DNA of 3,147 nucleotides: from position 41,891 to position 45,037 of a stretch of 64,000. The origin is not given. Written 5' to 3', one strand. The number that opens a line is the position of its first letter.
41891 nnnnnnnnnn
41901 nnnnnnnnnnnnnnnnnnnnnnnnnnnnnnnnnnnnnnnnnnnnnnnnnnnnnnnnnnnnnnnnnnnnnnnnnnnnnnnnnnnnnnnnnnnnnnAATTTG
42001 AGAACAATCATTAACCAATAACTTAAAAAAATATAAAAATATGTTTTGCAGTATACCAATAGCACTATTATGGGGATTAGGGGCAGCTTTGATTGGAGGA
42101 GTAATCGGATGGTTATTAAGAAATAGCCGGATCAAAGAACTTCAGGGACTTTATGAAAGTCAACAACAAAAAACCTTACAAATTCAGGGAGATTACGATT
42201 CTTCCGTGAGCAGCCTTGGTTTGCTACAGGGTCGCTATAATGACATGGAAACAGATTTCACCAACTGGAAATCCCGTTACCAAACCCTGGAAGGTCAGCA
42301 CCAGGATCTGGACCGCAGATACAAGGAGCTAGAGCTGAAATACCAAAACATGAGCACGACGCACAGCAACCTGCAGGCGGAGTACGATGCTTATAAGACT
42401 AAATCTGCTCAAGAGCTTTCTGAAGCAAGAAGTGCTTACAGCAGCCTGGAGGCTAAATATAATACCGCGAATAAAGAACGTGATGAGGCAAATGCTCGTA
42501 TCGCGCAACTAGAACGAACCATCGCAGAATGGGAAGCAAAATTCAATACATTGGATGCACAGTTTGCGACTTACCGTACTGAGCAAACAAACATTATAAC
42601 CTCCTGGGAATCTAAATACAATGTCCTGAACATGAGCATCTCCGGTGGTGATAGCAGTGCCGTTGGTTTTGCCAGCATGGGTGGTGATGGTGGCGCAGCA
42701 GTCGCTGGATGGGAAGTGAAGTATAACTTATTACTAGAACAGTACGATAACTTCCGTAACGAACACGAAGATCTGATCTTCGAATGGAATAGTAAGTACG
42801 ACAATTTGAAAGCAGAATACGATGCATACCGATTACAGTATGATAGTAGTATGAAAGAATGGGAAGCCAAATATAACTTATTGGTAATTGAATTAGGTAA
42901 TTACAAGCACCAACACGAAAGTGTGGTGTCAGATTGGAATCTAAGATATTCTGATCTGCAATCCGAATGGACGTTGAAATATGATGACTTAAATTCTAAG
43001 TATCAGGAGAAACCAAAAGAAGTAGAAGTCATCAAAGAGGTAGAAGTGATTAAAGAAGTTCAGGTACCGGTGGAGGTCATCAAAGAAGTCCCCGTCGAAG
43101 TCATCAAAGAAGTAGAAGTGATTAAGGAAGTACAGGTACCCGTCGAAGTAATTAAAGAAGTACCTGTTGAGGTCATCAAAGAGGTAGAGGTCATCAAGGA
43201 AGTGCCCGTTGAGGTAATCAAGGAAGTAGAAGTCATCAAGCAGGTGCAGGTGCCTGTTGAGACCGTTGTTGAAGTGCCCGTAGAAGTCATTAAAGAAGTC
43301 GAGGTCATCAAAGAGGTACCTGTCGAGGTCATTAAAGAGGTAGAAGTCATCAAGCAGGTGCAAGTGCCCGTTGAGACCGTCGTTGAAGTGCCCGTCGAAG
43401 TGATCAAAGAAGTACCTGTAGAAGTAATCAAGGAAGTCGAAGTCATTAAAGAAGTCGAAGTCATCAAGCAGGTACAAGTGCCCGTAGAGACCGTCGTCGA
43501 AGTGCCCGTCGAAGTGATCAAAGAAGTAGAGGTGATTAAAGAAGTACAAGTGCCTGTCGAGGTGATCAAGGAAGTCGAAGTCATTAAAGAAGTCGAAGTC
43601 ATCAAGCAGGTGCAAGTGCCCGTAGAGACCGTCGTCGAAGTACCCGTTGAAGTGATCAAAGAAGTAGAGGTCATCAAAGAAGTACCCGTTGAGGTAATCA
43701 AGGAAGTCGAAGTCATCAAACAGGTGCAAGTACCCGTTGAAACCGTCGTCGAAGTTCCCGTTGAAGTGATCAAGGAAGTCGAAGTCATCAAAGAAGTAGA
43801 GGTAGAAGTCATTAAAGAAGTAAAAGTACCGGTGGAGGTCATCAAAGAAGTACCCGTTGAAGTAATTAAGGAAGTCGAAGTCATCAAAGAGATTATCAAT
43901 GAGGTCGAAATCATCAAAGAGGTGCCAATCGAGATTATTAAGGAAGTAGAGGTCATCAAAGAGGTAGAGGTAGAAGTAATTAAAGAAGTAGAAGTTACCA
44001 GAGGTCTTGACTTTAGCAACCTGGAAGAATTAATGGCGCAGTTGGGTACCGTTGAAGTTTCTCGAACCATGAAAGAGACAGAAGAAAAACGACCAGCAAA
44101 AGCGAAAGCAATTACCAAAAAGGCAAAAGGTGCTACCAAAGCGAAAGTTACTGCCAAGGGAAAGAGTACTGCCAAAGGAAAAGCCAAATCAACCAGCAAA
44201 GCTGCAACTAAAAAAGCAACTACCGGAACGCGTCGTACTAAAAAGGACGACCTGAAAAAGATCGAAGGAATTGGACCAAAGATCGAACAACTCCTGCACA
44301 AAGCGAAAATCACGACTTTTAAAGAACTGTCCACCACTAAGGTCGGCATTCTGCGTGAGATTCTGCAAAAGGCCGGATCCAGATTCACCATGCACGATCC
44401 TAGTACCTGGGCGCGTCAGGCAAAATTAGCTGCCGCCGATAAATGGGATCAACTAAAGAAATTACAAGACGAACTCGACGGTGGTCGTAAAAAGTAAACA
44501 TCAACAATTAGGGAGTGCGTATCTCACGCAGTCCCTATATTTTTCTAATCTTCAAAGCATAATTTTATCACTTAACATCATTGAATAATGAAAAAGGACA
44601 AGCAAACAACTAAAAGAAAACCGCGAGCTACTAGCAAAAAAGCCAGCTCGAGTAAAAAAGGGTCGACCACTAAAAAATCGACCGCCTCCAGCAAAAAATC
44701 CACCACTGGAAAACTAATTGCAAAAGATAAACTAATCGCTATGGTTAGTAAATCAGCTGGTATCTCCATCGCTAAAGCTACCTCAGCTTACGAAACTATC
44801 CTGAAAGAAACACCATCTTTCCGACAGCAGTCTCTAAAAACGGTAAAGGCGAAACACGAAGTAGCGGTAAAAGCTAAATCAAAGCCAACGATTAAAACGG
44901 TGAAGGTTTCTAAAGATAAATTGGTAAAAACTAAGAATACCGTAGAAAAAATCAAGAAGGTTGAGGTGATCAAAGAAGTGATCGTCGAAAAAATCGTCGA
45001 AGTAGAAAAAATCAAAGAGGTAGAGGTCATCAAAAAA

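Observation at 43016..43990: About 975 nt of in-frame 24-nt tandem repeats with a 114-nt higher-order unit. This is a length-variable, hypermutable coding array under amino-acid-level selection.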

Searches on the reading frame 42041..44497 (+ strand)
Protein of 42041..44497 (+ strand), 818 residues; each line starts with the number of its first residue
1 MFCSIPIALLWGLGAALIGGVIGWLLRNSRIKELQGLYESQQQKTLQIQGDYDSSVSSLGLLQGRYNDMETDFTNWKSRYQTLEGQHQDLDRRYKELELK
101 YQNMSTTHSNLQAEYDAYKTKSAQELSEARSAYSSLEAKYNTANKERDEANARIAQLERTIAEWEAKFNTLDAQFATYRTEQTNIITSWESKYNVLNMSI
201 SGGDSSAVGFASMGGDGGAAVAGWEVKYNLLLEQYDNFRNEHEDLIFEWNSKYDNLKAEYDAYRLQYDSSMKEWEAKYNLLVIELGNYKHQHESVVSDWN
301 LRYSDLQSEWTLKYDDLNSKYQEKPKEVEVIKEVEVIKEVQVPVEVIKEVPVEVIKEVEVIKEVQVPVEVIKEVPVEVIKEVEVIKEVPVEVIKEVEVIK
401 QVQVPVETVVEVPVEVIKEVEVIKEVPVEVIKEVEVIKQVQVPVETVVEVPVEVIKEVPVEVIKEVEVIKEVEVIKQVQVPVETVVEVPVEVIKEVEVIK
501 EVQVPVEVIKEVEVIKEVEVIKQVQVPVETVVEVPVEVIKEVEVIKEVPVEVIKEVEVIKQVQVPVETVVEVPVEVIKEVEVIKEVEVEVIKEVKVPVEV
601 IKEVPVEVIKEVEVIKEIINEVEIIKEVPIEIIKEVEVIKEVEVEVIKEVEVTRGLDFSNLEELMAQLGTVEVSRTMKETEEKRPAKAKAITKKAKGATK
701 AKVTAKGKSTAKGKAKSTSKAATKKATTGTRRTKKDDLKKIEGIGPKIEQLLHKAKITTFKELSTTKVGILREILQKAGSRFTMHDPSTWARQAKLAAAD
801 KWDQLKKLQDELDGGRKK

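Call 3: search_protein_families(library=pfam, proteins=[window:42041-44497:+], max_evalue=0.1)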
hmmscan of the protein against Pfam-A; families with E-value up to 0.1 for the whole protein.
window:42041-44497:+ (818 aa): 4 families
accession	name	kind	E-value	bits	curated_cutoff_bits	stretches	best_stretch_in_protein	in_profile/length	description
PF14520.12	HHH_5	-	0.0049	17.8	27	1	736-774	2-40/57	Helix-hairpin-helix domain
PF13851.11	GAS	-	0.0085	15.9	32.3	1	69-170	31-131/200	Growth-arrest specific micro-tubule binding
PF04994.19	TfoX_C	-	0.027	15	23.1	1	735-765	2-32/81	TfoX C-terminal domain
PF17078.10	SHE3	-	0.05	13.7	30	1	65-252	67-225/228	SWI5-dependent HO expression protein 3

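Call 6: search_protein_families(library=ncbifam, proteins=[window:42041-44497:+], max_evalue=0.1)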
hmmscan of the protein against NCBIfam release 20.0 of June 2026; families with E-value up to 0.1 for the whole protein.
window:42041-44497:+ (818 aa): 8 families
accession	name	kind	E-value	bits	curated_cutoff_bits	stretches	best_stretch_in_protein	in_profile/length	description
NF009040.0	PRK12373.1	equivalog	3.6e-09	36.8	514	1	676-801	259-387/400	NADH-quinone oxidoreductase subunit E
TIGR02168.1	SMC_prok_B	equivalog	1.7e-07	29.4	567.35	1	29-185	777-936/1181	chromosome segregation protein SMC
NF008915.0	PRK12278.1-1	equivalog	2.4e-07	30.9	281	1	689-774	108-194/216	50S ribosomal protein L21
NF008916.0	PRK12278.1-4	equivalog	1.3e-05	25.2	193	1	682-784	106-211/223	50S ribosomal protein L21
TIGR04523.1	Mplasa_alph_rch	subfamily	1.6e-05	23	270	1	29-186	468-630/745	helix-rich protein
TIGR04211.1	SH3_and_anchor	equivalog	0.00093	18.8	65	1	63-160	65-161/198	TIGR04211 family SH3 domain-containing protein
NF008966.0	PRK12311.1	equivalog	0.0014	17.8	526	1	694-795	228-327/334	30S ribosomal protein S2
NF042955.1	Ppl_antiphage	equivalog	0.0028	15.7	1000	1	70-185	402-519/882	anti-phage protein Ppl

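Call 8: find_encoding_contigs(protein=window:42041-44497:+, flank=3000, max_places=5)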
Protein window:42041-44497:+ (818 aa): no gene with exactly this product is on record in the collection.

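Call 9: find_homologous_proteins(query=window:42041-44497:+)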
Query window:42041-44497:+ (818 aa): 394 proteins with E <= 0.001 among 8000 candidates; the best 120 are listed.
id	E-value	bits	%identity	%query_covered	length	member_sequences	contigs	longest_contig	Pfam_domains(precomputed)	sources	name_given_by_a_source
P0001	2.1e-88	316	39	24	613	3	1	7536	PF10391.16,PF14520.13,PF04994.20,PF14229.13,PF00633.30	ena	-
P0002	1.5e-72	264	36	28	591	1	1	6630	PF10391.16,PF14520.13,PF14229.13,PF00633.30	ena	-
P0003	6.1e-56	209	45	51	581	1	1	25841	-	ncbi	-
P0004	4.3e-55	206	47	15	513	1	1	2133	-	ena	-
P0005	2.7e-52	197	44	22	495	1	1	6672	-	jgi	jgi:predicted flap endonuclease-1-like 5' DNA nuclease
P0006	2.5e-51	193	45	28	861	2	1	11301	PF14520.13,PF18460.7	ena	-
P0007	2.3e-45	174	57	12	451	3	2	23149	-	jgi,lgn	-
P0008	9.8e-45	172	44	28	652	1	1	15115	PF14520.13,PF18460.7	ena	-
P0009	1.1e-44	171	37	38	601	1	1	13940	PF07411.18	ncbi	-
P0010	3.5e-43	166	44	28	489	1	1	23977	PF14520.13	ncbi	-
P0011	7.6e-42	162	66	14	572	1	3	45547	PF14520.13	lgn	-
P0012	7.3e-41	159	38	49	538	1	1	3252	PF14520.13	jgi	jgi:predicted flap endonuclease-1-like 5' DNA nuclease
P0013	4.0e-40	156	40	44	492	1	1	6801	-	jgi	-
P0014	4.8e-38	149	47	22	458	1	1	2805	-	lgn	-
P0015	2.3e-36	144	44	15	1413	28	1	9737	PF12814.14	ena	-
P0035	2.0e-22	98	41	19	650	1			-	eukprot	eukprot:Blabericola_migrator_1__6726@NODE_33_length_18162_cov_161_418900_g29_i0_p3_GENE_NODE_33_leng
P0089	3.0e-13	67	49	38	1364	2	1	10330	PF12314.14,PF12814.14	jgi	jgi:hypothetical protein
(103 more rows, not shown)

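Call 40: search_protein_families(library=pfam, proteins=[P0035, P0089], max_evalue=10)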
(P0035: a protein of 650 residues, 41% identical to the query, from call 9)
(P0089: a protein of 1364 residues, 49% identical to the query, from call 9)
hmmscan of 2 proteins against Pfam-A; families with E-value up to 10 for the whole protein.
P0035 (650 aa): 4 families
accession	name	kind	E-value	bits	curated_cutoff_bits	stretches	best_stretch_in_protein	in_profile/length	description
PF04592.20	SelP_N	-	0.059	13.2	23.2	1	569-611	178-222/234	Selenoprotein P, N terminal region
PF17675.6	APG6_N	-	2.6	8.9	45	1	233-345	13-126/132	Apg6 coiled-coil region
PF04822.18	Takusan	-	6.8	7.1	28.1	1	306-357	16-66/85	Takusan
PF07889.17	DUF1664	-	7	7.2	34.6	0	247-323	45-124/124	Protein of unknown function (DUF1664)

P0089 (1364 aa): 9 families
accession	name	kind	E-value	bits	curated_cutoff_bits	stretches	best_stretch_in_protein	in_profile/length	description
PF12814.13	Mcp5_PH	-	3.1e-23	82.7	25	1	1294-1360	3-67/119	Meiotic cell cortex C-terminal pleckstrin homology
PF12314.13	IMCp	-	5.2e-16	59.2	21.1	5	687-753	6-70/94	Inner membrane complex protein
PF05103.18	DivIVA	-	0.0032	17.9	28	1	2-88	42-129/131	DivIVA protein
PF07926.17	TPR_MLP1_2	-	0.32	11.5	36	1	175-203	57-85/129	TPR/MLP1/MLP2-like protein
PF00424.23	REV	-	0.52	10.8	22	0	672-699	50-77/94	REV protein (anti-repression trans-activator protein)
PF01496.24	V_ATPase_I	-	1.1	7.5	30.7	1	9-93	33-117/815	V-type ATPase 116kDa subunit family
PF10241.14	KxDL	-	3.2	8.6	27.2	0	175-205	55-85/86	Uncharacterized conserved protein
PF08647.16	BRE1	-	4.6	7.8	27.9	1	29-87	8-66/95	BRE1 E3 ubiquitin ligase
PF04871.18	Uso1_p115_C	-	6.5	7.5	28.4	0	2-119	4-118/121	Uso1 / p115 like vesicle tethering protein, C terminal region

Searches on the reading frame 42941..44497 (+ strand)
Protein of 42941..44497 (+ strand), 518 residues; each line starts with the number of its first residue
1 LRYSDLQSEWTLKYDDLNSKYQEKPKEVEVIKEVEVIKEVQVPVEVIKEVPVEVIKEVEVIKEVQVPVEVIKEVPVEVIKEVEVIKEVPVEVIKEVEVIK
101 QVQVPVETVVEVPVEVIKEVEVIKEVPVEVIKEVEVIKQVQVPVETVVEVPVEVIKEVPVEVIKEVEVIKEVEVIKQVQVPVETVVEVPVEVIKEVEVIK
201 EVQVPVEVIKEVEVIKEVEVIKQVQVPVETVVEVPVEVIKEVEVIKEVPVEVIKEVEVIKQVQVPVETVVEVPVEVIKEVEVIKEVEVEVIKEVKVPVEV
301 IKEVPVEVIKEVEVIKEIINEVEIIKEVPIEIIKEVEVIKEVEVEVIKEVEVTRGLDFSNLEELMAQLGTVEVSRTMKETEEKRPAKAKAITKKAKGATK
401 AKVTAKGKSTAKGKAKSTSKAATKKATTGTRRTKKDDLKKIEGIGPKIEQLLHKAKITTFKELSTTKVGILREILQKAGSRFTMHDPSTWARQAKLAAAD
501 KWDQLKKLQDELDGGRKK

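Call 54: predict_structure(protein=window:42941-44497:+)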
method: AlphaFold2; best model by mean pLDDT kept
length: 518 residues; sequences in the alignment: 1
mean_pLDDT: 41.6   pTM: 0.36
mean pLDDT of the five models: 41.6, 34.2, 33.9, 31.6, 29.7
residues with pLDDT >= 90: 0; 70-90: 0; 50-70: 124; < 50: 394
segments of 3 or more residues with pLDDT < 50: 1-3, 21-33, 43-54, 67-91, 107-129, 145-167, 184-191, 206-214, 216-359, 361-392, 394-416, 431-438, 443-445, 459-466, 471-473, 478-500, 512-514
pLDDT, mean of each block of 10 residues (from residue 1): 48 53 44 49 40 48 52 35 35 55 54 39 41 61 48 36 44 59 44 50 47 42 44 28 30 37 36 24 24 25 26 28 25 25 25 37 44 34 41 44 41 47 50 49 49 48 47 49 41 44 52 49
secondary structure, 60 per line:
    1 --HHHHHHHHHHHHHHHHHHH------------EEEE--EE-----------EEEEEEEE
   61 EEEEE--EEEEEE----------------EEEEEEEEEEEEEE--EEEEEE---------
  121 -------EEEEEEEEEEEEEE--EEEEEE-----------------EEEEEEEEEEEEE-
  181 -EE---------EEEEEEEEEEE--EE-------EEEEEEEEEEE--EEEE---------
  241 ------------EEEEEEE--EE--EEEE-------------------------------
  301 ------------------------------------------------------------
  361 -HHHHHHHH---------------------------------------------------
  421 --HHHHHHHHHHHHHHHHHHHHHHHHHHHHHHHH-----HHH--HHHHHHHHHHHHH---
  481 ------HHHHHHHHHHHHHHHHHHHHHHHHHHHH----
elements in order: H3-21 E34-37 E53-65 E68-73 E90-103 E106-111 E128-141 E144-149 E167-179 E193-203 E215-225 E228-231 E253-259 E266-269 H362-369 H423-454 H465-477 H487-514

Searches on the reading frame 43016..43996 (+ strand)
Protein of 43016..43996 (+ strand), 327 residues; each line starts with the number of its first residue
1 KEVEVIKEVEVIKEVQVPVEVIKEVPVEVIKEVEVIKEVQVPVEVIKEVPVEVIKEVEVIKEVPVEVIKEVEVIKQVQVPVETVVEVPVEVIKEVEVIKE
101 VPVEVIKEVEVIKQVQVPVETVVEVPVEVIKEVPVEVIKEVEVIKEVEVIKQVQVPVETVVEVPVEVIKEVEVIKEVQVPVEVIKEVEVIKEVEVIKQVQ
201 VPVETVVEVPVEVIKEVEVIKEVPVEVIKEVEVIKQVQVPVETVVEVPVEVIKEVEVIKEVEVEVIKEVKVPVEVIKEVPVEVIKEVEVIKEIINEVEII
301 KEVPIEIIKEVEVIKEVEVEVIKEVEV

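Call 40: search_protein_families(library=pfam, proteins=[window:43016-43996:+], max_evalue=10)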
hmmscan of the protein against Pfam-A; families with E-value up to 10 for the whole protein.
window:43016-43996:+ (327 aa): 0 families

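Call 64: search_protein_representatives(protein=window:43016-43996:+)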
Query: 327 residues. Proteins with E-value up to 0.001 (for the whole library): 390; up to 1e-10: 66; up to 1e-30: 2. The best 150 are listed.
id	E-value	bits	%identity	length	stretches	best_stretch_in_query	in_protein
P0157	1.5e-34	136.1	25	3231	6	14-287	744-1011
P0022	1.7e-32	129.3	49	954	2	28-293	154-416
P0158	8.5e-29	117.2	17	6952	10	3-288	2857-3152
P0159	9.2e-26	107.3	75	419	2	163-294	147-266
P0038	3.6e-25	105.3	66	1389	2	7-261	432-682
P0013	3.3e-24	102.2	68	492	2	91-205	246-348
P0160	9.4e-24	100.7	61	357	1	13-173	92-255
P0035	1.3e-23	100.2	71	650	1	5-181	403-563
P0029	2.0e-22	96.3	68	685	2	21-219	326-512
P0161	2.1e-22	96.3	71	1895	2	45-233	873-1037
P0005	3.4e-22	95.5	56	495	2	121-316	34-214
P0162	5.2e-22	95.0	64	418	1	12-232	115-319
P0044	1.4e-20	90.3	59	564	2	23-157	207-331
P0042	2.1e-20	89.7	59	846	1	17-323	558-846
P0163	1.2e-19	87.2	69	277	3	160-261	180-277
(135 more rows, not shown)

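Call 76: search_solved_structures(query=window:43016-43996:+, max_evalue=10, show_alignments=1)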
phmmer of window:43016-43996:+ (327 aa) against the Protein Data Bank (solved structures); distinct sequences matched with E-value up to 10: 7.
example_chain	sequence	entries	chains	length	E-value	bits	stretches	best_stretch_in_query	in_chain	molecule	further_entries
4rv1_A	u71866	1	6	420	0.0034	20.1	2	11-255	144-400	Engineered Protein OR497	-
2iss_A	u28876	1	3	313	0.023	17.3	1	40-112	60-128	Pyridoxal biosynthesis lyase pdxS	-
4hxt_A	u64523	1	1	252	0.14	14.8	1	48-249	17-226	De Novo Protein OR329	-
5cwl_A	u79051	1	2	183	0.32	13.6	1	63-191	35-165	Designed helical repeat protein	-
7upp_A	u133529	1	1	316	0.35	13.5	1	15-227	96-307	DHT03 protein A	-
9gla_A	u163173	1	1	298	1.5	11.4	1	145-229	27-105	Cyclin-dependent kinase 2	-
6wvs_A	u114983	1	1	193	2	11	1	91-237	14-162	DeNovoTIM15 hyperstable de novo TIM barrel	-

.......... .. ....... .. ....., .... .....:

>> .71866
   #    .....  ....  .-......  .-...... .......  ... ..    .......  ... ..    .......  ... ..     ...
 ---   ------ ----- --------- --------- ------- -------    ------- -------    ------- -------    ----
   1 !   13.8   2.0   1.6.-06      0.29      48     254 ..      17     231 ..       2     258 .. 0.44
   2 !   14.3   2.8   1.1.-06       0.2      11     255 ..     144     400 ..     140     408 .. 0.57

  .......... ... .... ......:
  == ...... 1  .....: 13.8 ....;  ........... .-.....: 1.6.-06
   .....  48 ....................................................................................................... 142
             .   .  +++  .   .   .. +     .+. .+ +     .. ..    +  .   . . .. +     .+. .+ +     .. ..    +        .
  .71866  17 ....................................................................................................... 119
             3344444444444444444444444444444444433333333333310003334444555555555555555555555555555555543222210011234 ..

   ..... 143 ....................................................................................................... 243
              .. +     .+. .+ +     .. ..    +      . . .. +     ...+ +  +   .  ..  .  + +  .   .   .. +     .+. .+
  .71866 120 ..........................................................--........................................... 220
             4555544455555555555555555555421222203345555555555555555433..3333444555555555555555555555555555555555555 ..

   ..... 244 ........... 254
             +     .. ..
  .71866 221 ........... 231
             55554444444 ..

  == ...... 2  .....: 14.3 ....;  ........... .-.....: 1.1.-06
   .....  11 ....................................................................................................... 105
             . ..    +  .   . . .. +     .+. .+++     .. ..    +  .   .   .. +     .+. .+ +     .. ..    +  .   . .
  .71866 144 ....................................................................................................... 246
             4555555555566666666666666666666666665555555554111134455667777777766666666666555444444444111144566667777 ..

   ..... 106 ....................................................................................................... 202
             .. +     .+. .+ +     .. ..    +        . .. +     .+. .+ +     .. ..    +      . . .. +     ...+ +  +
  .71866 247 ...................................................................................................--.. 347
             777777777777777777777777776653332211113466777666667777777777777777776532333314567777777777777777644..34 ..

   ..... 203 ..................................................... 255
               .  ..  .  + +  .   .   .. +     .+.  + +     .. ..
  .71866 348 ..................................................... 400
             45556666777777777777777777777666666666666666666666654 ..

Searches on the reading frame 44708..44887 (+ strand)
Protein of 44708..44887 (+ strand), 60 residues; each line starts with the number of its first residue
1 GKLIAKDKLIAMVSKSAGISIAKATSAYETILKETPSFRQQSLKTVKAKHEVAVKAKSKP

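Call 66: search_solved_structures(query=window:44708-44887:+, max_evalue=10, show_alignments=2)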
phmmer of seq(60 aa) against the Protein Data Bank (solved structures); distinct sequences matched with E-value up to 10: 3.
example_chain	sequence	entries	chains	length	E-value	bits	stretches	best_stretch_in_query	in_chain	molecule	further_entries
2d8a_A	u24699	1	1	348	0.27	15.2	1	17-50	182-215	Probable L-threonine 3-dehydrogenase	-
2dfv_A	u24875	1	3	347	0.28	15.2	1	17-50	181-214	Probable L-threonine 3-dehydrogenase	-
3gfb_A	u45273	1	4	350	0.29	15.1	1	17-50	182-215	L-threonine 3-dehydrogenase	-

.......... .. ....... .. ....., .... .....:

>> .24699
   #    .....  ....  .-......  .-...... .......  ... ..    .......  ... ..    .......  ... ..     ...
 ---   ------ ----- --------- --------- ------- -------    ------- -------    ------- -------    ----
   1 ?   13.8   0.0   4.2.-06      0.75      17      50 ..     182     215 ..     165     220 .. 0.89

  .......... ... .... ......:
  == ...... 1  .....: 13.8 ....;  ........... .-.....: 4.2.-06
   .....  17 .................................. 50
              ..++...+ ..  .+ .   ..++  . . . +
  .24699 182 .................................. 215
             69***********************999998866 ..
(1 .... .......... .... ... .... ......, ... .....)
